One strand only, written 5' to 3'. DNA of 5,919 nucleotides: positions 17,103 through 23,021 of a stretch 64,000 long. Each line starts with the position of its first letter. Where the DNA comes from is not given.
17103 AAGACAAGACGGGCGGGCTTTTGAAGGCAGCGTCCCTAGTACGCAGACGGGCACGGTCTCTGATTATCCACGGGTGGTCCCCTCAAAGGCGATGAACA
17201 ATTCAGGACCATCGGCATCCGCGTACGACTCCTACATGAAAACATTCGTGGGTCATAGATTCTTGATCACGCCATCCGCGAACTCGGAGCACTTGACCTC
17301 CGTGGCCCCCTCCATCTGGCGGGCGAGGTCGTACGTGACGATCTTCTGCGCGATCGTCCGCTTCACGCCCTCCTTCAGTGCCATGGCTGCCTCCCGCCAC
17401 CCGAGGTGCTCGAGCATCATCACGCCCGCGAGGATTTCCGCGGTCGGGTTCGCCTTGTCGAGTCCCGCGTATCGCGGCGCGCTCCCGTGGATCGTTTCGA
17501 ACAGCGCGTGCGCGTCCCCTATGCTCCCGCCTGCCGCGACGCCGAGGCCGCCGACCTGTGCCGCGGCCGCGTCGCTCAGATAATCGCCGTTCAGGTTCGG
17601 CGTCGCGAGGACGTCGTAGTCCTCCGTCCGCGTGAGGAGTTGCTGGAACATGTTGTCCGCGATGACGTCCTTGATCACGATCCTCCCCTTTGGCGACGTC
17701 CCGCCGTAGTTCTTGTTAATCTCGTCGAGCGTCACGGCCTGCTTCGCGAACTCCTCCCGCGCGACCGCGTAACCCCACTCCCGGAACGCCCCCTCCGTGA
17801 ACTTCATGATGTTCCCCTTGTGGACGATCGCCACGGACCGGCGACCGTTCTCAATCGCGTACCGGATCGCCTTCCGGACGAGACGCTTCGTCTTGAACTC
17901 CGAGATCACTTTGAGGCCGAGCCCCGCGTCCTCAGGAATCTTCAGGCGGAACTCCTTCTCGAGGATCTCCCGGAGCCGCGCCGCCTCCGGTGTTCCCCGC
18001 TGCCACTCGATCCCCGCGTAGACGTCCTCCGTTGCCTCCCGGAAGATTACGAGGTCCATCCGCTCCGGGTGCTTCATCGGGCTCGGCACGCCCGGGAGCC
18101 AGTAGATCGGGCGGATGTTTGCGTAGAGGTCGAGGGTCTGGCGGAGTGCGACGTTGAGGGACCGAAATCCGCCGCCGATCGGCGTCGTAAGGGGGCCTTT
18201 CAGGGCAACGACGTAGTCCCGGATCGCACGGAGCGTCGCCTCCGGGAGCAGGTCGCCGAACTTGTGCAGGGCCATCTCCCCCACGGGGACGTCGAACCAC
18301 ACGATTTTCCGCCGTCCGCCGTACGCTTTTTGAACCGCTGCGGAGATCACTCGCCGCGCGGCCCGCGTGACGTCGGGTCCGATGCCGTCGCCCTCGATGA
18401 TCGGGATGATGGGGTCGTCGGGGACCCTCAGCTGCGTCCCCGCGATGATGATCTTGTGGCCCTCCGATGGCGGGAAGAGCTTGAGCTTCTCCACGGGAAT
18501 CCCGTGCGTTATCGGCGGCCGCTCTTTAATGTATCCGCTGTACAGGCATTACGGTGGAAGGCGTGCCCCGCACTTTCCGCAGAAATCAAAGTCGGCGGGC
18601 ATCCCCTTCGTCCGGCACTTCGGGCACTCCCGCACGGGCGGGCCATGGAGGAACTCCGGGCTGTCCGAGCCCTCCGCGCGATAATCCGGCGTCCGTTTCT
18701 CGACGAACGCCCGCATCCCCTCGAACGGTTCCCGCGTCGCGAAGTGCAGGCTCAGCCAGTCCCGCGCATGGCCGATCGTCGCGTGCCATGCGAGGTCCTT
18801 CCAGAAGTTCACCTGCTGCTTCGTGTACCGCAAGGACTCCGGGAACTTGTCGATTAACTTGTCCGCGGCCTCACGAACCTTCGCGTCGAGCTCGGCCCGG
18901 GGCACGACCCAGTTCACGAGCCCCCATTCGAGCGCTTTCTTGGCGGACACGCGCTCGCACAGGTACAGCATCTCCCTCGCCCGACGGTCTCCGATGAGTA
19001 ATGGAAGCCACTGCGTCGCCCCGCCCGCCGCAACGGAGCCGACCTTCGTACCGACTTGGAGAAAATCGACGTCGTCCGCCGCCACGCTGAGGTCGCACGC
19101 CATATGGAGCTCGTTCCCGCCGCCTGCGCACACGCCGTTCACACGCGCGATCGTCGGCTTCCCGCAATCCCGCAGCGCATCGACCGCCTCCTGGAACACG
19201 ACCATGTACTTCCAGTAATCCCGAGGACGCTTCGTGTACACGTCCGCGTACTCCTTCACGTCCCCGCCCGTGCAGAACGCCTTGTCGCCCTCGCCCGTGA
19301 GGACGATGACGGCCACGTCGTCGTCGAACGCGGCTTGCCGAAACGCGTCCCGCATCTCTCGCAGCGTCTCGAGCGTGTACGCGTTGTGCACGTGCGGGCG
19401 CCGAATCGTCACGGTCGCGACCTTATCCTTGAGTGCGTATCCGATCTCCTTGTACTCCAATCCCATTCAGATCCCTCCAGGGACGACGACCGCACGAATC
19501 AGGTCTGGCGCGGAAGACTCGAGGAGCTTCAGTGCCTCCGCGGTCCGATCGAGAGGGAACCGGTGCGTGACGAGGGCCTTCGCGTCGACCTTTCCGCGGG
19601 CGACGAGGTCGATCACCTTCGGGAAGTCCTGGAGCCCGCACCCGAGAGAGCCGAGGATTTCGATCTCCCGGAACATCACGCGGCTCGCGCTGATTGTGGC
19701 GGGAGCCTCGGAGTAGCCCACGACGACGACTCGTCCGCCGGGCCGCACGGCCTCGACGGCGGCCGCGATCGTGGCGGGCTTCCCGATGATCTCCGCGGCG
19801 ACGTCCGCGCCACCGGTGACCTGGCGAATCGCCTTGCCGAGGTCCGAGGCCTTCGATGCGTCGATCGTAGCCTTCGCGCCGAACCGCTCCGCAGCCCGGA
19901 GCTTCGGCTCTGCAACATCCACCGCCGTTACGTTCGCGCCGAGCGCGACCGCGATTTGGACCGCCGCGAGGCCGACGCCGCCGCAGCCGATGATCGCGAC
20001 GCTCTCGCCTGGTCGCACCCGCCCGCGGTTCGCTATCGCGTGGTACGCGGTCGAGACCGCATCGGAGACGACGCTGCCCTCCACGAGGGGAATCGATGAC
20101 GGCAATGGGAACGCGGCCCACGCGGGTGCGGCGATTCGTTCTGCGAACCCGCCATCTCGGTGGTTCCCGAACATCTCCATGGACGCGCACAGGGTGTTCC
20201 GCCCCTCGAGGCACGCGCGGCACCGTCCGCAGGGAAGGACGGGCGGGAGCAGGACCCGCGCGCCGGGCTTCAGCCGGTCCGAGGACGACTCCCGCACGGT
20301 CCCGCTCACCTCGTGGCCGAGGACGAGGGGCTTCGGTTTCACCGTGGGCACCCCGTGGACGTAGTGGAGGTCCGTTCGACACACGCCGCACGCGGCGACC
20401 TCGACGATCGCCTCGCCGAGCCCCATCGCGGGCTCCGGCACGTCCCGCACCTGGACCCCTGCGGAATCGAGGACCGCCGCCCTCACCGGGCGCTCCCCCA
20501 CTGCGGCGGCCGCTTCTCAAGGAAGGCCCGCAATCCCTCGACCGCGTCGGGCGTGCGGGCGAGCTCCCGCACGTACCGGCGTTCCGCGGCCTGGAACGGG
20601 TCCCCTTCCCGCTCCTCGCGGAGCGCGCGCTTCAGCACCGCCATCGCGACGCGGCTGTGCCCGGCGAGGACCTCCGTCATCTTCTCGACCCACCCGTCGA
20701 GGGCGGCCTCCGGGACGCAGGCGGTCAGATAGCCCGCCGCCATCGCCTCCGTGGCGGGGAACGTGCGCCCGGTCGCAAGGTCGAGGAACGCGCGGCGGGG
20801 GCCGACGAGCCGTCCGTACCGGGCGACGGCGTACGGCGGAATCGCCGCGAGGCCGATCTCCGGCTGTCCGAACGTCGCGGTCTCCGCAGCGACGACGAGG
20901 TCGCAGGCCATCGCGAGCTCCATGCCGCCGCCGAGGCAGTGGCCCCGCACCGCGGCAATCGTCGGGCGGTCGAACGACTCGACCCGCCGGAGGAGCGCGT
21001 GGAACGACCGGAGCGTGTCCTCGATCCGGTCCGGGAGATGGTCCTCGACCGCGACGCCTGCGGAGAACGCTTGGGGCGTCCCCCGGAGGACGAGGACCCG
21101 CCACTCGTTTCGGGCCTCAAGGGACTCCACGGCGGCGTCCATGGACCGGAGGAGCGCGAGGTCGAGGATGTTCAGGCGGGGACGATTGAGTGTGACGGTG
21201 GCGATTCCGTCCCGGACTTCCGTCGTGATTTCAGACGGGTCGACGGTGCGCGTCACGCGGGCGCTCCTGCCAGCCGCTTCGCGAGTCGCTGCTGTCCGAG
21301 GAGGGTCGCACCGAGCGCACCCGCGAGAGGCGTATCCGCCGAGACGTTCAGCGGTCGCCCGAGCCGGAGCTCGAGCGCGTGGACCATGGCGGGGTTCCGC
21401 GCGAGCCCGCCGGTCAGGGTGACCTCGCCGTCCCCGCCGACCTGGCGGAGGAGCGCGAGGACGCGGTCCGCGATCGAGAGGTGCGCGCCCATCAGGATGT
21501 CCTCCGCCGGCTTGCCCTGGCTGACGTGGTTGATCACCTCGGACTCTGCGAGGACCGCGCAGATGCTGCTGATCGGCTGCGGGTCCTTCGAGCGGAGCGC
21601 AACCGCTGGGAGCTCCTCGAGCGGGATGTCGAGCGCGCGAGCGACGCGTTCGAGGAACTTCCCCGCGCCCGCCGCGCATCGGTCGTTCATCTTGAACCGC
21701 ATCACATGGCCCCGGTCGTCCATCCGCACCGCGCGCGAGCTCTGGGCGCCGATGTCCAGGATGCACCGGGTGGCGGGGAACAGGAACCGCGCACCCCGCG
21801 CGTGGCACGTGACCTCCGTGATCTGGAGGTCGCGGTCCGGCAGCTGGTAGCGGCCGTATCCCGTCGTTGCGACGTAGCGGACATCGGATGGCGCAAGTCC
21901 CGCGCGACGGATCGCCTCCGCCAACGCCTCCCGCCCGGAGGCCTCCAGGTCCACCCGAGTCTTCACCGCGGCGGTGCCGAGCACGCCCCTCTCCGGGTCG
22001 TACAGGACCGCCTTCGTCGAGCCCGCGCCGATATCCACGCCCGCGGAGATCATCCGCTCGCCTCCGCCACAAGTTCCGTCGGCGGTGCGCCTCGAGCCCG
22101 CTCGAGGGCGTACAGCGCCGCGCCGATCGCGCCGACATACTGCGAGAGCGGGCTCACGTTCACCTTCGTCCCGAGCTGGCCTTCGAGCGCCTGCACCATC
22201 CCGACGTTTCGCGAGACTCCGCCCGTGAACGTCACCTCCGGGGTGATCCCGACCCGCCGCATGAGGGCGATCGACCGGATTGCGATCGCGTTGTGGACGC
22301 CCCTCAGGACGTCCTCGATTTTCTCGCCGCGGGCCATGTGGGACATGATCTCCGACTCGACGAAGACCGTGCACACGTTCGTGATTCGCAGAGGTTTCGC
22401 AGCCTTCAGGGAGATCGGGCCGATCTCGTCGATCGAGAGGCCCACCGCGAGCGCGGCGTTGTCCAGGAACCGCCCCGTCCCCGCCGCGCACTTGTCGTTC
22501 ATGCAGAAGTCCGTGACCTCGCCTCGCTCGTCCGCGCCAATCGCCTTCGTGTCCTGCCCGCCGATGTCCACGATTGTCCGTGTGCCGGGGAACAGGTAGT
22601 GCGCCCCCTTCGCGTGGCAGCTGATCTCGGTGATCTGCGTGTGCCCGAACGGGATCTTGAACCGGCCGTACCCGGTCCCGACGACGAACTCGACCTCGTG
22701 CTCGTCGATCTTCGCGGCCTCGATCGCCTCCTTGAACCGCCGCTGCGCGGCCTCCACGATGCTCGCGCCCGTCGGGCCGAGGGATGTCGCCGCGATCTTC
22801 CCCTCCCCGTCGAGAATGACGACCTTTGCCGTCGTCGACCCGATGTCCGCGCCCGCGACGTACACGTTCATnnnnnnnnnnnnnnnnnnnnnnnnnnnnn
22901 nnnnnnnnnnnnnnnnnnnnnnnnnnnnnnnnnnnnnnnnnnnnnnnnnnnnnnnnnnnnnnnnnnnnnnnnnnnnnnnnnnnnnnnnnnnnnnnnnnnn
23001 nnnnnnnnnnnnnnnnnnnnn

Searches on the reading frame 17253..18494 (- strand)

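Call 11: search_protein_families(library=ncbifam, proteins=[window:17253-18494:-], max_evalue=0.00001)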
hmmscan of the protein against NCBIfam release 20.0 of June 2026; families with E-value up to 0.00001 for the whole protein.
window:17253-18494:- (413 aa): 16 families
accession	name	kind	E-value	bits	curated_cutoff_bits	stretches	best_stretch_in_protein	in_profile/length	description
TIGR00183.1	prok_nadp_idh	equivalog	4.5e-185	615.4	567.3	1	5-413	4-416/417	isocitrate dehydrogenase (NADP(+))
NF005425.0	PRK07006.1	equivalog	1.2e-172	574.3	490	1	6-413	5-416/416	NADP-dependent isocitrate dehydrogenase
NF005036.0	PRK06451.1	equivalog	3.4e-151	503.7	484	1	9-411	5-406/412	NADP-dependent isocitrate dehydrogenase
NF005610.0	PRK07362.1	equivalog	3.8e-145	484.2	585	2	5-256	6-269/474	NADP-dependent isocitrate dehydrogenase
NF006673.0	PRK09222.1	equivalog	2.5e-80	270.8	509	1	30-413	7-341/482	NADP-dependent isocitrate dehydrogenase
TIGR02088.1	LEU3_arch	subfamily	7.3e-72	242.3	409.8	2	178-393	121-313/324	isopropylmalate/isohomocitrate dehydrogenases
NF006529.0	PRK08997.1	equivalog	5.8e-71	239.2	510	1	30-412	6-334/335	isocitrate dehydrogenase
TIGR02924.1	ICDH_alpha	equivalog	5.1e-65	220.4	561.35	2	187-413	132-337/473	isocitrate dehydrogenase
TIGR00175.1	mito_nad_idh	equivalog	2.2e-64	217.7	432.4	2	194-413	140-334/334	isocitrate dehydrogenase (NAD(+))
NF040626.1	AksF2_Meth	equivalog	2.5e-59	201.2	540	1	30-395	4-321/333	homoisocitrate dehydrogenase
NF040619.1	AksF_Meth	equivalog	8.4e-57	192.8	500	1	30-395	4-335/343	homoisocitrate dehydrogenase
NF002898.0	PRK03437.1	equivalog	1.1e-52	179.5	393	1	30-386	7-328/347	3-isopropylmalate dehydrogenase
TIGR02089.1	TTC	equivalog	5.4e-43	147.3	470.4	1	30-395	6-340/352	tartrate dehydrogenase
NF040855.1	iso_homocit_dh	equivalog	9e-37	127.1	680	2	272-411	186-317/345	isocitrate--homoisocitrate dehydrogenase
NF006048.0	PRK08194.1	equivalog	2.1e-35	122.4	501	2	272-395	211-337/352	tartrate dehydrogenase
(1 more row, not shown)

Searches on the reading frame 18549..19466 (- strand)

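Call 11: search_protein_families(library=ncbifam, proteins=[window:18549-19466:-], max_evalue=0.00001)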
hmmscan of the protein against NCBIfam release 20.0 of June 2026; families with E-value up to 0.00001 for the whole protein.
window:18549-19466:- (305 aa): 71 families (the best 25 are shown)
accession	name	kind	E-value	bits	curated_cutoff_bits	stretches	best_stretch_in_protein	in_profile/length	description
NF005637.0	PRK07396.1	equivalog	2.5e-61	207.5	380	1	4-263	11-267/273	1,4-dihydroxy-2-naphthoyl-CoA synthase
TIGR03210.1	badI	equivalog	1.4e-60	204.7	467.6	1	5-263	1-254/256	2-ketocyclohexanecarboxyl-CoA hydrolase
TIGR03200.1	dearomat_oah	equivalog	9.3e-59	199.3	464.45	1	18-189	40-211/360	6-oxocyclohex-1-ene-1-carbonyl-CoA hydratase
TIGR01929.1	menB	equivalog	3.4e-57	193.9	342.7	1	5-262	1-256/259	1,4-dihydroxy-2-naphthoyl-CoA synthase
NF005802.0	PRK07657.1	equivalog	1.4e-51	175.5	363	1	12-264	10-259/260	enoyl-CoA hydratase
NF004475.0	PRK05809.1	subfamily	3.3e-48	164.4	394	1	4-263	2-258/260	short-chain-enoyl-CoA hydratase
NF006107.0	PRK08258.1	equivalog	6.8e-48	163.3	330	1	4-263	15-275/277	enoyl-CoA hydratase family protein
NF042430.2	EnCoAhydt_DpgD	equivalog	4.9e-47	160.6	400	1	11-264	2-257/258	enoyl-CoA-hydratase DpgD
NF004795.0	PRK06143.1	subfamily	5.9e-47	160.4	283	1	13-258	16-257/260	enoyl-CoA hydratase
NF006566.0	PRK09076.1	subfamily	2.8e-46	158.2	286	1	6-264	5-259/260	enoyl-CoA hydratase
NF051848.1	EnCoAHydtEchA19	equivalog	6.7e-46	156.9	400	1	13-263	7-256/258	enoyl-CoA hydratase EchA19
NF004796.0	PRK06144.1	subfamily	1.1e-44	152.9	272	1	6-263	8-260/262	enoyl-CoA hydratase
NF046063.1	oxepin_alt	equivalog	1.2e-44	152.7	300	1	13-261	7-254/254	oxepin-CoA hydrolase, alternative type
NF004781.0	PRK06127.1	subfamily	1e-43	150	291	1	9-263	14-267/269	enoyl-CoA hydratase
NF006140.0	PRK08290.1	subfamily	1.4e-43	149.2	280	1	4-241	6-260/292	enoyl-CoA hydratase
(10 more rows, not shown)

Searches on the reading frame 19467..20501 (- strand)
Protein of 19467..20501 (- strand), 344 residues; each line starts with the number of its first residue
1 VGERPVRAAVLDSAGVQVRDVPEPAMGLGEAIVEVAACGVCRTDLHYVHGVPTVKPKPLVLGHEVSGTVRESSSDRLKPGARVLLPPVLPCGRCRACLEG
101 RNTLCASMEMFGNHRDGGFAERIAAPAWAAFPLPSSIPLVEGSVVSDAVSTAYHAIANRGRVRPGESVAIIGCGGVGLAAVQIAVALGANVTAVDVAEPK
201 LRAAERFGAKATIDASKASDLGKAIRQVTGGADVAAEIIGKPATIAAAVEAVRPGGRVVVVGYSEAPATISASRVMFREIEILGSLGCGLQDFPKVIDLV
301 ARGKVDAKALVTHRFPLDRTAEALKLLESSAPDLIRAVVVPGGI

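Call 31: search_protein_families(library=pfam, proteins=[window:19467-20501:-], max_evalue=5)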
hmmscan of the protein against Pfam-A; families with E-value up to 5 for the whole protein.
window:19467-20501:- (344 aa): 16 families
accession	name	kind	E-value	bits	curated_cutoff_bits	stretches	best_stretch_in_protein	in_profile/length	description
PF00107.32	ADH_zinc_N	-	1.8e-33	115.7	31.8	1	175-301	1-128/129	Zinc-binding dehydrogenase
PF08240.17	ADH_N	-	1.2e-27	96.6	23.5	1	29-134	3-103/104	Alcohol dehydrogenase GroES-like domain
PF13602.12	ADH_zinc_N_2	-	9.8e-11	43.1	27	1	208-330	2-126/134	Zinc-binding dehydrogenase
PF16912.11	Glu_dehyd_C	-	1.4e-10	41.4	34.9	1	143-325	11-199/211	Glucose dehydrogenase C-terminus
PF01262.27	AlaDh_PNT_C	-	5.4e-08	33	23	1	163-243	24-107/214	Alanine dehydrogenase/PNT, C-terminal domain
PF02826.25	2-Hacid_dh_C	-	0.00053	19.8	25.1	1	163-209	34-80/178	D-isomer specific 2-hydroxyacid dehydrogenase, NAD binding domain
PF13478.12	XdhC_C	-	0.015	16.2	29.7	1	168-229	1-45/125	XdhC Rossmann domain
PF02737.24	3HCDH_N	-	0.053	13.9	22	1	167-236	1-75/180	3-hydroxyacyl-CoA dehydrogenase, NAD binding domain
PF02254.24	TrkA_N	-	0.056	14.2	23.8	1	168-216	1-50/116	TrkA-N domain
PF03721.20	UDPG_MGDP_dh_N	-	0.061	13.3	27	1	167-203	2-38/187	UDP-glucose/GDP-mannose dehydrogenase family, NAD binding domain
PF13649.12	Methyltransf_25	-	0.08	14.1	27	1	171-215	4-52/97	Methyltransferase domain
PF03435.24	Sacchrp_dh_NADP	-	0.082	13.7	25.1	1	168-235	1-72/129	Saccharopine dehydrogenase NADP binding domain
PF08241.18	Methyltransf_11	-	0.091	13.8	21.2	1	171-212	3-42/95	Methyltransferase domain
PF03807.23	F420_oxidored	-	0.18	12.8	21.6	1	168-219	2-57/94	NADP oxidoreductase coenzyme F420-dependent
PF00070.33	Pyr_redox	-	1.1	10.3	22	1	167-203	1-37/82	Pyridine nucleotide-disulphide oxidoreductase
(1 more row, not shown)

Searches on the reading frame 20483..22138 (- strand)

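Call 44: search_protein_families(library=pfam, proteins=[window:20483-22138:-], max_evalue=0.001)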
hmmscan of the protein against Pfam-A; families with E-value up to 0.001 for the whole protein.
window:20483-22138:- (551 aa): 2 families
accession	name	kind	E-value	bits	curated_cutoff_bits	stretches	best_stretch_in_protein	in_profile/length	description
PF00378.25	ECH_1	-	4.3e-45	154.5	27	1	309-548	3-249/251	Enoyl-CoA hydratase/isomerase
PF16113.10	ECH_2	-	6.7e-25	88.7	27.2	1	313-489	2-186/335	Enoyl-CoA hydratase/isomerase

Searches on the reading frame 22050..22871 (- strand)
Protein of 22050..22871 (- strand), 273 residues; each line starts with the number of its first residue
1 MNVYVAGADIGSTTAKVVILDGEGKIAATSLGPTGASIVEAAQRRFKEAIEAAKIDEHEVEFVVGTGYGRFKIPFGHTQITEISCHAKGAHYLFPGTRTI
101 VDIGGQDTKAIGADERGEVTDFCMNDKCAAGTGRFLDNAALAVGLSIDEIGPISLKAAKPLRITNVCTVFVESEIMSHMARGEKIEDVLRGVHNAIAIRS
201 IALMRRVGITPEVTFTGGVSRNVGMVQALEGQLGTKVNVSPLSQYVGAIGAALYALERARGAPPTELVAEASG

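Call 31: search_protein_families(library=pfam, proteins=[window:22050-22871:-], max_evalue=5)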
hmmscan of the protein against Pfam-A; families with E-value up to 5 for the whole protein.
window:22050-22871:- (273 aa): 6 families
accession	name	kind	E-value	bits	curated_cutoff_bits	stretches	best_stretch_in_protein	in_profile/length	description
PF01869.26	BcrAD_BadFG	-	5.9e-66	223.2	31.5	1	7-255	2-271/271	BadF/BadG/BcrA/BcrD ATPase family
PF00370.27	FGGY_N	-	0.02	14.9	28.8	1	4-30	1-27/245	FGGY family of carbohydrate kinases, N-terminal domain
PF22521.2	HypF_C_2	-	0.026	14.7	27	1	173-235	154-219/241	Carbamoyltransferase, Kae1-like Domain, second subdomain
PF03895.21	YadA_anchor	-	0.045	14.3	22.7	1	128-146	11-29/60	YadA-like membrane anchor domain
PF05378.19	Hydant_A_N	-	1.8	8.7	25.2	1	7-64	3-61/176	Hydantoinase/oxoprolinase N-terminal region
PF14450.12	FtsA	-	2.6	8.9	31.8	1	6-54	1-49/127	Cell division protein FtsA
